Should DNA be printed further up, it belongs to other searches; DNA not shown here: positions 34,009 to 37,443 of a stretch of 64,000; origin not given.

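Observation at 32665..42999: Tightly coupled six-gene operon built around two paralogous giant VirB6/TrbL/TcpH-like membrane proteins: candidate undescribed T4SS-like translocation module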

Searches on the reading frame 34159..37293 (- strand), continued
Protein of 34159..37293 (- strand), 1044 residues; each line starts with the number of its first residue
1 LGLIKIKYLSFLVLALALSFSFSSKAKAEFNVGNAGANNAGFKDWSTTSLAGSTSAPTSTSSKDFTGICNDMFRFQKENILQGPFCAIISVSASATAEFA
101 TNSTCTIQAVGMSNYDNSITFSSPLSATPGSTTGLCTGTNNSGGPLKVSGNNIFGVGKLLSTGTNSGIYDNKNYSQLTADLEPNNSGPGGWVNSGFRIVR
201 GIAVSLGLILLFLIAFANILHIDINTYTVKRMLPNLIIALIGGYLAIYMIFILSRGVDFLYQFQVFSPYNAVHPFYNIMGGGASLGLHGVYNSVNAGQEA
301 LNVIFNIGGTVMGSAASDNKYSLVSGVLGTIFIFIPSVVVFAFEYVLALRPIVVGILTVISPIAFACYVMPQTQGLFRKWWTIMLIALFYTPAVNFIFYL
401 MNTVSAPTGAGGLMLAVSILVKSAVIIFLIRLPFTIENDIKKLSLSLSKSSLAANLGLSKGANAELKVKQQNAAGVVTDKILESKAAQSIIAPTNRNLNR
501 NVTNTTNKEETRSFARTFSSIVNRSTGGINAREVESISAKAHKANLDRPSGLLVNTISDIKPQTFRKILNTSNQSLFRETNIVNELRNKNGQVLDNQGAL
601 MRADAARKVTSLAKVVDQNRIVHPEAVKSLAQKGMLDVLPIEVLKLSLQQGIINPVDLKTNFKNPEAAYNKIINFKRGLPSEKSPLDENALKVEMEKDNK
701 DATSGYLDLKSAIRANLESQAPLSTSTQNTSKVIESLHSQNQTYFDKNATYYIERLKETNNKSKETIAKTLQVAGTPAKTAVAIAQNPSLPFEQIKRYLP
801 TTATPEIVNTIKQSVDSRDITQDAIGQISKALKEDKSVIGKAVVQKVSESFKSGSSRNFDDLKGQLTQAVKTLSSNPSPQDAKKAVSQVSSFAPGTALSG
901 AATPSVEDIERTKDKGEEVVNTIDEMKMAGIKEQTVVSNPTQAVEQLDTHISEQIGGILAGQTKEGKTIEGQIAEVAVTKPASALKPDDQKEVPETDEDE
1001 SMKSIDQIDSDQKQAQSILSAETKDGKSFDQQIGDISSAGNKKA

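Call 33: search_protein_families(library=pfam, proteins=[L005:5403-8417:+, L005:12161-15091:+, L005:4380-5321:+, L005:10297-12141:+, L005:8458-9375:+], max_evalue=0.1)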
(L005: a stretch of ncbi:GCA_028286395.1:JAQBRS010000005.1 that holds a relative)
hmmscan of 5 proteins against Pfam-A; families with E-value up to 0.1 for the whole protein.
L005:5403-8417:+ (1004 aa): 1 family
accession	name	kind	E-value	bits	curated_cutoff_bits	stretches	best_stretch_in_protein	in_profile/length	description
PF04610.19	TrbL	-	0.00021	21.6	25.9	1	485-683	25-210/215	TrbL/VirB6 plasmid conjugal transfer protein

L005:12161-15091:+ (976 aa): 1 family
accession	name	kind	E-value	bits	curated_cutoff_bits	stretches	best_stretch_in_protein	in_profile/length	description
PF03785.20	Peptidase_C25_C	-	0.054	13.8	25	0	784-825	37-79/79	Peptidase family C25, C terminal ig-like domain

L005:4380-5321:+ (313 aa): 0 families

L005:10297-12141:+ (614 aa): 5 families
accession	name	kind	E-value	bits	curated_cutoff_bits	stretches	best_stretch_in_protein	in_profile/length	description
PF19044.6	P-loop_TraG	-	1.2e-28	100.4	25.8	2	421-564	192-342/413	TraG P-loop domain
PF12846.13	AAA_10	-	2.4e-12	47.1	27.5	2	251-299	20-68/362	AAA-like domain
PF01935.23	DUF87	-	2.3e-08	34.9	23.2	1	255-319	26-92/220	Helicase HerA, central domain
PF13401.12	AAA_22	-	0.022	15.5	27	0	254-271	7-24/130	AAA domain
PF00270.35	DEAD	-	0.082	13.1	26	0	250-291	12-56/167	DEAD/DEAH box helicase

L005:8458-9375:+ (305 aa): 1 family
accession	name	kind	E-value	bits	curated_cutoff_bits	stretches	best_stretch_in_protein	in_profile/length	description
PF12666.12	PrgI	-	5.4e-12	46.5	27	1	5-90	1-90/91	PrgI family protein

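Call 54: predict_structure(alignment_id=A3)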
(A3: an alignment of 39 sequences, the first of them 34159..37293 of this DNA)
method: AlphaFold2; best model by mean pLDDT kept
length: 1044 residues; sequences in the alignment: 39
mean_pLDDT: 80.1   pTM: 0.50
mean pLDDT of the five models: 80.1, 78.8, 76.7, 75.8, 75.6
residues with pLDDT >= 90: 480; 70-90: 319; 50-70: 107; < 50: 138
segments of 3 or more residues with pLDDT < 50: 1-5, 22-40, 49-60, 469-527, 980-1004, 1014-1024, 1040-1044
pLDDT, mean of each block of 10 residues (from residue 1): 51 68 41 47 62 45 77 86 89 86 86 92 74 77 80 81 84 92 78 94 92 89 80 91 95 95 90 89 76 79 89 74 90 92 94 96 93 91 95 94 75 86 94 83 72 64 52 41 43 37 42 45 49 88 94 94 95 91 89 86 96 92 95 93 93 92 91 77 77 93 93 87 80 85 87 93 94 93 92 92 90 93 93 91 93 90 93 88 90 68 79 90 93 94 94 90 68 66 40 37 49 48 53 63 40
secondary structure, 60 per line:
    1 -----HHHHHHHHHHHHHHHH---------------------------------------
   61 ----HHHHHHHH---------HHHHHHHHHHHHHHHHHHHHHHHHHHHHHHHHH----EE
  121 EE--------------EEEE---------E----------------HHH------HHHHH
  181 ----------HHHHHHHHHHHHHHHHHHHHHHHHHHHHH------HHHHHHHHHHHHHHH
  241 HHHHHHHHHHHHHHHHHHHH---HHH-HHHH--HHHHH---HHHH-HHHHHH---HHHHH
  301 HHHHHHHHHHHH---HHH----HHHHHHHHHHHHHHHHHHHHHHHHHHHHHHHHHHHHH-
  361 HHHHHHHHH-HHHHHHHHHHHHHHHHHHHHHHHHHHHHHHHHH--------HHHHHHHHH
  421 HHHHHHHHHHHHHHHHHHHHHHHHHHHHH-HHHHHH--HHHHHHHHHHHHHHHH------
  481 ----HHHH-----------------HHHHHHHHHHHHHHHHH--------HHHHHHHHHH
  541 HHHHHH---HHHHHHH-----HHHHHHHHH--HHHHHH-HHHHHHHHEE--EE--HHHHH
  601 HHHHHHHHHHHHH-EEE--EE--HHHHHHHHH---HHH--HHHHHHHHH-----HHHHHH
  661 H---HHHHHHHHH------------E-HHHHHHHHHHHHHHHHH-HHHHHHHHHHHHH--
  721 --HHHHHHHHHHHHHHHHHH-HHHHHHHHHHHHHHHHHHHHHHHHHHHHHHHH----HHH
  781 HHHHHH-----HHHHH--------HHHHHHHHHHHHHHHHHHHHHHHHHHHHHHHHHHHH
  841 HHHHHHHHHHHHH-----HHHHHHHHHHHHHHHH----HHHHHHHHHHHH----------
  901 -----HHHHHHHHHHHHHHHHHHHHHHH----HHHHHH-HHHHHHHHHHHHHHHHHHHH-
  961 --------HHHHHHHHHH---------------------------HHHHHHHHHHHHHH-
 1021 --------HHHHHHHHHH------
elements in order (helices of 4 or more, strands of 3 or more residues): H6-21 H65-72 H82-114 E119-122 E137-140 H176-180 H191-219 H226-260 H268-271 H274-278 H282-285 H287-292 H296-312 H323-359 H361-369 H371-403 H412-449 H451-456 H459-474 H485-488 H506-522 H531-546 H550-556 H562-570 H573-578 H580-587 H596-613 E615-617 H624-632 H641-649 H655-661 H665-673 H688-704 H706-718 H723-740 H742-773 H778-786 H792-796 H805-853 H859-874 H879-890 H906-928 H933-938 H940-959 H969-978 H1006-1019 H1029-1038

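Call 56: fold_search(model_id=the predicted structure, library=pdb)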
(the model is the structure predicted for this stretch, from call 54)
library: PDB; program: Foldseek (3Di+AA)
matches with E <= 10: 189; with E <= 0.001: 0
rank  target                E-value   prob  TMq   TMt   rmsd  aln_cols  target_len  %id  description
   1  7o3v_G                1.3e-01  0.96  0.12  0.34  11.4       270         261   18  Stalk complex structure (TrwJ/VirB5-TrwI/VirB6) from the fully-assembled R388 type IV secretion system determined by c (released 2022-06-22)
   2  7o3v_J                1.8e-01  0.87  0.10  0.30  14.7       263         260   14  Stalk complex structure (TrwJ/VirB5-TrwI/VirB6) from the fully-assembled R388 type IV secretion system determined by c (released 2022-06-22)
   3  9oge_A                1.8e-01  0.12  0.08  0.10  31.8       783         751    9  Cryo-EM structure of human exportin-1 conjugated with KPT-127 and bound to human ASB8-ELOB/C (released 2025-11-26)
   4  8rt9_F                1.9e-01  1.00  0.15  0.42   7.2       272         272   19  Stalk complex full-length structure (TrwJ/VirB5-TrwI/VirB6) from the fully-assembled R388 type IV secretion system det (released 2024-06-19)
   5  8rtd_L                2.4e-01  0.99  0.15  0.42   7.4       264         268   20  Stalk-Arches-IMC structure from the fully-assembled R388 type IV secretion system determined by cryo-EM. (released 2024-06-19)
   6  7o3v_F                2.9e-01  0.99  0.15  0.43   7.5       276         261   16  Stalk complex structure (TrwJ/VirB5-TrwI/VirB6) from the fully-assembled R388 type IV secretion system determined by c (released 2022-06-22)
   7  3gb8_A                4.2e-01  0.10  0.10  0.11  31.5       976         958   11  Crystal structure of CRM1/Snurportin-1 complex (released 2009-03-31)
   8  8rtd_H                5.6e-01  0.77  0.10  0.36  16.1       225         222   16  Stalk-Arches-IMC structure from the fully-assembled R388 type IV secretion system determined by cryo-EM. (released 2024-06-19)
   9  8pm6                  5.6e-01  0.04  0.06  0.06  38.0       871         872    9  Human bile salt export pump (BSEP) in complex with inhibitor GBM in nanodiscs (released 2023-11-22)
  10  7t9m_R                6.6e-01  0.09  0.04  0.07  27.7       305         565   15  Human Thyrotropin receptor bound by CS-17 Inverse Agonist Fab/Org 274179-0 Antagonist (released 2022-08-10)
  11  7mt8_MODEL_1_R        7.1e-01  0.15  0.06  0.15  25.9       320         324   10  Rhodopsin kinase (GRK1)-S5E/S488E/T489E in complex with rhodopsin (released 2021-07-07)
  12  7wag                  7.1e-01  0.08  0.07  0.12  26.3       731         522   11  Crystal structure of MurJ squeezed form (released 2022-06-01)
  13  6bcu_A                7.1e-01  0.06  0.07  0.05  35.8       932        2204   11  Cryo-EM structure of the activated RHEB-mTORC1 refined to 3.4 angstrom (released 2017-12-20)
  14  9mg8_B                8.5e-01  0.13  0.08  0.17  23.4       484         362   11  Crystal Structure of b-iTHR-110 (released 2025-12-17)
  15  7t7c_A                9.6e-01  0.06  0.07  0.07  38.6       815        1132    9  The hexagonal organization of Munc13-1 C1-C2B-MUN-C2C domains between lipid bilayers (released 2022-02-09)
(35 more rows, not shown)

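Call 79: find_encoding_contigs(protein=P0023, flank=10000, max_places=2)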
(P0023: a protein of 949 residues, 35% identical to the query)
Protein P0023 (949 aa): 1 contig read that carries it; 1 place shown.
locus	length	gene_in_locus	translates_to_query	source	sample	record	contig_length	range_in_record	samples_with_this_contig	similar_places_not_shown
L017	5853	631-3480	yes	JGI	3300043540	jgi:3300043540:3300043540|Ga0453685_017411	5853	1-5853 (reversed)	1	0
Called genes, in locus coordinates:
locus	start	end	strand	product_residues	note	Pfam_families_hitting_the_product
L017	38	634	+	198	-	-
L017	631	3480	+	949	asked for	PF19590:TrbL_3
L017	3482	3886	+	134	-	-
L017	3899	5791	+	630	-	-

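Call 83: find_related_loci(query=A2, collection=metagenome_contigs, flank=10000)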
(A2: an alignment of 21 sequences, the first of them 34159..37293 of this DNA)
Query A2 (1044 aa) in metagenome_contigs; peptide patterns used: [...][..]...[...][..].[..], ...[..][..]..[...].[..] (x = any residue, [..] = any of these).
318 stretches matched a pattern; 25 encode a relative of the query (tblastn E <= 1e-3); 25 distinct loci.
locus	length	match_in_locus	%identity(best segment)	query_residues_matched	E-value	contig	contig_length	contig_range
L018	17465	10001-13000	43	12-1042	0e+0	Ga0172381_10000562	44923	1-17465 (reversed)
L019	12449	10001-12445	48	4-843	0e+0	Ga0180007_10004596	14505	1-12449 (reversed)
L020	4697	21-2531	45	161-1037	0e+0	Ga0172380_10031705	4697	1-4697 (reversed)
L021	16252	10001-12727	38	30-964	0e+0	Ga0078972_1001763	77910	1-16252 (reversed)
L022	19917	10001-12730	38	30-964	0e+0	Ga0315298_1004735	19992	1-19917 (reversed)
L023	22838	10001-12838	34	7-1004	0e+0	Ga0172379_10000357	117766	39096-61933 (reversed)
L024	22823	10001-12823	35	6-980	7e-178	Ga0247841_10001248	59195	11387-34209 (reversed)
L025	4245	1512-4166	35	42-973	0e+0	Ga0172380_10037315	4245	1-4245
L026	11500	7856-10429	35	68-983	3e-163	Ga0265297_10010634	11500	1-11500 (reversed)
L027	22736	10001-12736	34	49-955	2e-162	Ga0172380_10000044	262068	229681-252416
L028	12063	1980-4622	33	35-980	1e-160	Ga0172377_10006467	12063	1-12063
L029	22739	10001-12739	35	41-983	4e-159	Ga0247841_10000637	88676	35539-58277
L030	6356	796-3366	32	40-961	1e-150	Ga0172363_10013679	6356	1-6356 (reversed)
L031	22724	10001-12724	33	61-1007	9e-148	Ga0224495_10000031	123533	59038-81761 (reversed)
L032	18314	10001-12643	33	35-980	2e-160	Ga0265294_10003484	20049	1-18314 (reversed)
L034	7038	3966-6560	32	68-956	7e-141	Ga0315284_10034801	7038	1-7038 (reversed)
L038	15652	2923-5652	34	57-968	1e-159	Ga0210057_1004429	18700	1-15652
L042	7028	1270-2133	25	188-472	4e-14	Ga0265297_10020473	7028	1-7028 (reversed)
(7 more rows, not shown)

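Call 95: search_protein_families(library=pfam, proteins=[L013:16147-17379:-, L008:20759-22789:+, L012:14200-15783:+, L022:16496-18112:-, L034:88-2268:+, L038:16-1230:+], max_evalue=0.001)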
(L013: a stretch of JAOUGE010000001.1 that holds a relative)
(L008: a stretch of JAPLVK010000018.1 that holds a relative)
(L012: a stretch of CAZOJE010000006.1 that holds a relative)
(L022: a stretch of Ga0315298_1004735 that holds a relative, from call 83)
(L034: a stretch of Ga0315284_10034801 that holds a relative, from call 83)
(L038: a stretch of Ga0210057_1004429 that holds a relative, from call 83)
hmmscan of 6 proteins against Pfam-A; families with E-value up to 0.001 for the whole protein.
L013:16147-17379:- (410 aa): 2 families
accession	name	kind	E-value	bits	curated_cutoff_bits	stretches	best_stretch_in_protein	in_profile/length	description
PF12704.14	MacB_PCD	-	9.8e-31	108.1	27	1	21-254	1-206/207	MacB-like periplasmic core domain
PF02687.27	FtsX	-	2.9e-15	56.8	25.5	1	290-401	2-118/120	FtsX-like permease C-terminal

L008:20759-22789:+ (677 aa): 8 families
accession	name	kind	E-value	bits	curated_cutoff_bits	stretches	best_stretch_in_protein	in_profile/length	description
PF19077.6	Big_13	-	8.3e-30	103.7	27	3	161-240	21-102/102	Bacterial Ig-like domain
PF22352.2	K319L-like_PKD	-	9.2e-14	51.7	27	1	247-323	1-82/84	K319L-like, PKD domain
PF17957.7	Big_7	-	4.3e-10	40.5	24.1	2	341-404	9-70/70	Bacterial Ig domain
PF09136.16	Glucodextran_B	-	2.8e-07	30.8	27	0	155-235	4-80/83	Glucodextranase, domain B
PF17936.7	Big_6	-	9.6e-07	29.4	27.6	1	165-232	11-78/83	Bacterial Ig domain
PF13750.12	Big_3_3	-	9.8e-07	29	27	0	388-517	5-140/157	Bacterial Ig-like domain (group 3)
PF07495.19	Y_Y_Y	-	0.0005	20.3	26.6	0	385-412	24-52/65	Y_Y_Y domain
PF24893.1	DUF7743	-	0.00053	20.1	27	0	445-525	19-98/120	Domain of unknown function (DUF7743)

L012:14200-15783:+ (527 aa): 1 family
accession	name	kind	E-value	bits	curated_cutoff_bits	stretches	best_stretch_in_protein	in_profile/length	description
PF13620.12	CarboxypepD_reg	-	1.2e-06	29.2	32.3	1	173-237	4-60/82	Carboxypeptidase regulatory-like domain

L022:16496-18112:- (538 aa): 1 family
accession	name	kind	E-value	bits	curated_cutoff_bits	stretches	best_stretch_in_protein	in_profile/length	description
PF00118.29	Cpn60_TCP1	-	2.8e-80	270.8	34.3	1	22-521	1-487/490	TCP-1/cpn60 chaperonin family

L034:88-2268:+ (726 aa): 0 families

L038:16-1230:+ (404 aa): 0 families
